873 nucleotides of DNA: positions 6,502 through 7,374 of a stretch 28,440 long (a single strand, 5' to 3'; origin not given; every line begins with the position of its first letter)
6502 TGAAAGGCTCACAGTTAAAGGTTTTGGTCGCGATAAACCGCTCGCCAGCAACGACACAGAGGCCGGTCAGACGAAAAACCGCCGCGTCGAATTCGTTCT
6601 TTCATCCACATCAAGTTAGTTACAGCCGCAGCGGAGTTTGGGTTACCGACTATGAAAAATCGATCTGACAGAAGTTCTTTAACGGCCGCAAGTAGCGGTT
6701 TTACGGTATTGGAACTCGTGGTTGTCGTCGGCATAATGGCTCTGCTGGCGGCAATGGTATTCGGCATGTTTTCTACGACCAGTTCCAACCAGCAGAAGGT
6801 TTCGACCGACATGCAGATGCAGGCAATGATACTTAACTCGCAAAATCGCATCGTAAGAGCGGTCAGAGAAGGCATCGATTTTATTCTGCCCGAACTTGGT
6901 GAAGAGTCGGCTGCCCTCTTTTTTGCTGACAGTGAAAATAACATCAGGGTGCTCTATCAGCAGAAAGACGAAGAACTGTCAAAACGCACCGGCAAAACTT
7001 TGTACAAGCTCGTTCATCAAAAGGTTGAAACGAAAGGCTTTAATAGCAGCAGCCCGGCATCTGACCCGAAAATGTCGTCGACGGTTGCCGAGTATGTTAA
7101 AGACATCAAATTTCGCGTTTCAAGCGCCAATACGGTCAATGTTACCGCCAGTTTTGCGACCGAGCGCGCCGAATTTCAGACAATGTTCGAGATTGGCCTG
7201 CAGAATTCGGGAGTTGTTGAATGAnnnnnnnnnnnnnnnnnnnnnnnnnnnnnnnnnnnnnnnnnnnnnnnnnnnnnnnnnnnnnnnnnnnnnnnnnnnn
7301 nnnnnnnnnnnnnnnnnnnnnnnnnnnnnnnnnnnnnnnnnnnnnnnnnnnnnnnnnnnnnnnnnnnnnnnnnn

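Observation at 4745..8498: Orphan pseudopilin-type module: GspG-like domain protein + OmpA-like anchor + two prepilin-type proteins, with no ATPase, platform or secretin nearby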

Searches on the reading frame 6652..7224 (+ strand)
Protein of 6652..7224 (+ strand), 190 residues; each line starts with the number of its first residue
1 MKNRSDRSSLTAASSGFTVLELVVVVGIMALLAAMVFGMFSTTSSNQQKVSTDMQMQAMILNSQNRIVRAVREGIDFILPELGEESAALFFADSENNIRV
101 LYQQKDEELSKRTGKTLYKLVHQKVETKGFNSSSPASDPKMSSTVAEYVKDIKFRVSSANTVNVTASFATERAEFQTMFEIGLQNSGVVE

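Call 4: search_protein_families(library=pfam, proteins=[window:6652-7224:+], max_evalue=1)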
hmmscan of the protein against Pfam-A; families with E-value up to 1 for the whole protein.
window:6652-7224:+ (190 aa): 4 families
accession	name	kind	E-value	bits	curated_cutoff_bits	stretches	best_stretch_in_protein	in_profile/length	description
PF07963.17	N_methyl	-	0.0021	18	21.2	1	14-37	4-27/27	Prokaryotic N-terminal methylation motif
PF07790.16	Pilin_N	-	0.039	15.2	25.2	1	19-57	10-47/78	Archaeal Type IV pilin, N-terminal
PF14127.11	DUF4294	-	0.069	13.5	27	1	92-131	70-109/155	Domain of unknown function (DUF4294)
PF14221.11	DUF4330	-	0.23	12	27.6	1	17-71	14-72/167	Domain of unknown function (DUF4330)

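Call 8: search_protein_families(library=ncbifam, proteins=[window:6652-7224:+], max_evalue=1)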
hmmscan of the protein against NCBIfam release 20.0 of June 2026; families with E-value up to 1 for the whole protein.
window:6652-7224:+ (190 aa): 19 families
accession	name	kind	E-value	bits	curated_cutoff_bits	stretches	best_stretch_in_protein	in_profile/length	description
TIGR01708.2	typeII_sec_gspH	equivalog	0.00012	22.1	80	1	14-56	1-43/169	type II secretion system minor pseudopilin GspH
TIGR01710.1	typeII_sec_gspG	equivalog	0.00022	21.2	88.85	1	15-58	1-46/134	type II secretion system major pseudopilin GspG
NF007862.0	PRK10574.1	equivalog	0.0021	18.2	138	1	14-59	4-46/145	prepilin peptidase-dependent pilin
NF040982.1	ComGD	equivalog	0.0044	17.4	70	1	15-65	2-52/139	competence type IV pilus minor pilin ComGD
TIGR02532.1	IV_pilin_GFxxxE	domain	0.0067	16.2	16.3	1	15-36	2-23/24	prepilin-type N-terminal cleavage/methylation domain-containing protein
NF049997.1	LiaG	equivalog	0.0083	15.4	285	1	19-106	5-96/286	LiaG family protein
NF041013.1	T4P_ComGE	equivalog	0.0095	16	49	1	16-60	5-49/83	competence type IV pilus minor pilin ComGE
NF041775.1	typeIV_PilA_Myxo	equivalog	0.01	15.8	400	1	13-49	9-45/214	type IV pilin protein PilA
TIGR02596.1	TIGR02596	subfamily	0.02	15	70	1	17-49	1-33/196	Verru_Chthon cassette protein D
NF007800.0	PRK10506.1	equivalog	0.021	14.6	158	1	13-66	7-60/163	prepilin peptidase-dependent protein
TIGR02205.1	septum_zipA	equivalog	0.036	14.1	119.65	1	22-70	5-52/284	cell division protein ZipA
NF033939.0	DESULF_POR1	subfamily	0.037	12.7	250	1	28-65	6-43/454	outer membrane homotrimeric porin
NF040508.1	LVIS_2131_fam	hypoth_equivalog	0.043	13.7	100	1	15-66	44-94/202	LVIS_2131 family protein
TIGR01711.1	gspJ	equivalog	0.043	13.6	64.85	1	16-48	2-34/192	type II secretion system minor pseudopilin GspJ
NF047828.1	T3SSXpsI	equivalog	0.051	13.6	150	1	16-58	3-43/132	type II secretion system protein XpsI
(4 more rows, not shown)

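Call 55: search_solved_structures(query=A4, max_evalue=10, show_alignments=2)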
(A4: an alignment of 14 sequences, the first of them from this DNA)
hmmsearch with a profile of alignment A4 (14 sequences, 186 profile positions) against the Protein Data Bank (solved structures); distinct sequences matched with E-value up to 10: 9.
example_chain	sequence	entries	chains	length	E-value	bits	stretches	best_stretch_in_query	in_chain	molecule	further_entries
7tgg_A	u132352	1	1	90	0.0017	21.4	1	5-52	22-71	Geopilin domain 1 protein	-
9egp_A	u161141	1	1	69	0.0027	20.7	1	5-52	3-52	Geopilin domain 1 protein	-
9laa_A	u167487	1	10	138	0.057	16.4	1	1-36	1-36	Type IV pilin protein PilA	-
2m7g_A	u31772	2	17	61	0.18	14.7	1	13-53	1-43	Geopilin domain 1 protein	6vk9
9lab_B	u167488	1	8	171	0.61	13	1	8-33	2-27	MSHA major pilin subunit MshA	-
7vwk_A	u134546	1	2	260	0.9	12.5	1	35-71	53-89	Polyketide synthase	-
1yb1_A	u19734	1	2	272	0.91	12.5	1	118-179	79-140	17-beta-hydroxysteroid dehydrogenase type XI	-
5wda_A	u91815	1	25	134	1.1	12.2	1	13-51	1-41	General secretion pathway protein G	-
8tj2_C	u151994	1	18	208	1.6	11.6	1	13-51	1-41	Type IV major pilin protein PilA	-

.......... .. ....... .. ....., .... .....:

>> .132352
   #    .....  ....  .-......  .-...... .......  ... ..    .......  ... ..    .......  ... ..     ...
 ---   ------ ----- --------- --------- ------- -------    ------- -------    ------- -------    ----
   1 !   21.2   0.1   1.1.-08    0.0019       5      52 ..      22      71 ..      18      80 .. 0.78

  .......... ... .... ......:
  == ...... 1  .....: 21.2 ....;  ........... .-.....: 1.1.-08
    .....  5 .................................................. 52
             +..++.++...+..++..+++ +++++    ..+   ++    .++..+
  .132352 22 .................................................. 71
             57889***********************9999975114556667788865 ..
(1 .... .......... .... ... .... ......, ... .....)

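Call 56: search_protein_families(library=pfam, alignment_id=A4, max_evalue=1)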
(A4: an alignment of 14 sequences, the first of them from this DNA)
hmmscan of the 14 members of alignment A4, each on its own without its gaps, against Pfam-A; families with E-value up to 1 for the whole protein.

A. member 1, seq(190 aa): 4 families
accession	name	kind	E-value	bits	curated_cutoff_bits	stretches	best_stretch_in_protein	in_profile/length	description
PF07963.17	N_methyl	-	0.0021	18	21.2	1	14-37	4-27/27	Prokaryotic N-terminal methylation motif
PF07790.16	Pilin_N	-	0.039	15.2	25.2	1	19-57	10-47/78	Archaeal Type IV pilin, N-terminal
PF14127.11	DUF4294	-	0.069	13.5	27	1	92-131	70-109/155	Domain of unknown function (DUF4294)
PF14221.11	DUF4330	-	0.23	12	27.6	1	17-71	14-72/167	Domain of unknown function (DUF4330)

B. families by the number of members that match (of 14 scanned): 8 families
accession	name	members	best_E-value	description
PF07963.17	N_methyl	14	5e-07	Prokaryotic N-terminal methylation motif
PF17561.7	TssO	3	0.013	Type VI secretion system, TssO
PF07790.16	Pilin_N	2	0.016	Archaeal Type IV pilin, N-terminal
PF20862.2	DUF6843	2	0.027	Family of unknown function (DUF6843)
PF14127.11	DUF4294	2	0.069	Domain of unknown function (DUF4294)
PF14221.11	DUF4330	2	0.23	Domain of unknown function (DUF4330)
PF00106.31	adh_short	1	0.11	short chain dehydrogenase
PF22616.2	HMD_N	1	0.12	HMD N-terminal domain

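Call 75: search_protein_families(library=padloc, proteins=[window:6652-7224:+], max_evalue=0.01)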
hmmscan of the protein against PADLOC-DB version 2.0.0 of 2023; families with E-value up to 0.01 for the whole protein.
window:6652-7224:+ (190 aa): 0 families
